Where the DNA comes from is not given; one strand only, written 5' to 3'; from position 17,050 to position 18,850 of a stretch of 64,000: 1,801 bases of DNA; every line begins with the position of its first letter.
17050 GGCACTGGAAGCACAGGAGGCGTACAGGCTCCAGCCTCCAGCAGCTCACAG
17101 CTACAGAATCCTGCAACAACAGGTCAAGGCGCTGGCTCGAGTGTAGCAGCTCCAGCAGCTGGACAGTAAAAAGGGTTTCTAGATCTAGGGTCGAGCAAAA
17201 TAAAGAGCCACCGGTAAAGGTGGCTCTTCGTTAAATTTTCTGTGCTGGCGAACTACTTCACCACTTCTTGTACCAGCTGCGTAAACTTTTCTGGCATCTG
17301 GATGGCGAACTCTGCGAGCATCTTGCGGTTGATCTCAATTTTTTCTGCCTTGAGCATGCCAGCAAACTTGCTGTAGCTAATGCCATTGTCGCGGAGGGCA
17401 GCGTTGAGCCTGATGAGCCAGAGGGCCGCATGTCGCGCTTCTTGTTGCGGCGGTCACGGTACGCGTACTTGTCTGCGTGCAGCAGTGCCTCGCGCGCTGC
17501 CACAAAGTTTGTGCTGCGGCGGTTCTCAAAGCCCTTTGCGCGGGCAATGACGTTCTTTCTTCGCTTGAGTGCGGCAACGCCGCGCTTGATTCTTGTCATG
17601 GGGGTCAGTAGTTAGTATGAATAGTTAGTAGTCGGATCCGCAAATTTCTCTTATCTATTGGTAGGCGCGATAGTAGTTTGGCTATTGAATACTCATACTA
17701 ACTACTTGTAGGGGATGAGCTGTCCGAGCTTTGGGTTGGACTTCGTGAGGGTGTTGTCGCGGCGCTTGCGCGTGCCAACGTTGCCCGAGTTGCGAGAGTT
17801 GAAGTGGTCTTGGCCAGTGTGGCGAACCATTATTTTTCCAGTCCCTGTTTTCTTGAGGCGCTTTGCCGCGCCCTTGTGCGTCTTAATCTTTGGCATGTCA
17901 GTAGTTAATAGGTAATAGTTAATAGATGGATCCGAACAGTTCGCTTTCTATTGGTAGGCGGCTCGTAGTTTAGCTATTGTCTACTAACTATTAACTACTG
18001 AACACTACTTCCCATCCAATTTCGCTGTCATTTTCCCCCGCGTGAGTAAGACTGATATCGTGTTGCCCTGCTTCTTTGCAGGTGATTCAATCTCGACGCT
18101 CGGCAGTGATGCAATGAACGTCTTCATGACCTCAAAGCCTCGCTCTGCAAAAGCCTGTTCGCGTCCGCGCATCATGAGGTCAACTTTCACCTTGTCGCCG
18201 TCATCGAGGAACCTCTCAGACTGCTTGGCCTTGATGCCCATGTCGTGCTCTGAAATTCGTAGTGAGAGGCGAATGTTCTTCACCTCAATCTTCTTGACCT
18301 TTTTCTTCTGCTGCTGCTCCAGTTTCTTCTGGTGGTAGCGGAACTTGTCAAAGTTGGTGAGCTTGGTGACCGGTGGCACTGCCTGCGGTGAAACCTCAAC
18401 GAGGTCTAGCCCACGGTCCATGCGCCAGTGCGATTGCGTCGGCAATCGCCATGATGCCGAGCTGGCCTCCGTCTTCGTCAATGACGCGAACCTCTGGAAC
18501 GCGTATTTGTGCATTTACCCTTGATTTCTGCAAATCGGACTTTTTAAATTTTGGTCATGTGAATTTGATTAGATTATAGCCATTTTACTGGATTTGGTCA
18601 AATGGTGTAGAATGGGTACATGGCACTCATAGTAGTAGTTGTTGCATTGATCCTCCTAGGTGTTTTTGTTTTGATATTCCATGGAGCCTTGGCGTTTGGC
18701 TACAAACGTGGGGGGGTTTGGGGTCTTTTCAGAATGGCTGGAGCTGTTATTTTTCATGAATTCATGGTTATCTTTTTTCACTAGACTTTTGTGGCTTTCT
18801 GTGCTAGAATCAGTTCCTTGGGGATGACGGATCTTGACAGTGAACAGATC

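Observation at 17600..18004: Two ~100-nt homologous hairpin elements fill both spacers of the infC-rpmI-rplT operon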

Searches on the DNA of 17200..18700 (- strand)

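Call 8: search_rna_families(source=window, start=17200, end=18700, threshold=evalue, max_evalue=10)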
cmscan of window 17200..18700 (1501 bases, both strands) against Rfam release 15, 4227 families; matches with E-value up to 10: 4.
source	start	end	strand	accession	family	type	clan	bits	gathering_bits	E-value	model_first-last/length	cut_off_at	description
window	17605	17710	+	RF04255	MIR8001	Gene; miRNA;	-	25.2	90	0.047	1-67/67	no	MIR8001 microRNA precursor family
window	18540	18564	-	RF01359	CRISPR-DR46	Gene; CRISPR;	-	18.9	50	8.9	1-38/38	no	CRISPR RNA direct repeat element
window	17200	17250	+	RF00931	mir-879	Gene; miRNA;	-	17.4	90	2.8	22-74/74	5'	mir-879 microRNA precursor family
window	17200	17233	+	RF02356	BjrC1505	Gene; sRNA;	-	16.9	50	2.8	102-140/140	5'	Alphaproteobacterial sRNA BjrC1505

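Call 68: search_dna_similar(query=window:17596-17712:-, collection=plasmids, mode=distant, max_evalue=0.01, max_rows=10)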
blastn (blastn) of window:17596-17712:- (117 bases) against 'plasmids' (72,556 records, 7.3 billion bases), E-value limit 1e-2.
No match.

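Call 69: search_dna_similar(query=window:17893-18012:-, collection=phages, mode=distant, max_evalue=0.01, max_rows=10)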
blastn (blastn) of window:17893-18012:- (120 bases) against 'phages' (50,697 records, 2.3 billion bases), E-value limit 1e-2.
No match.
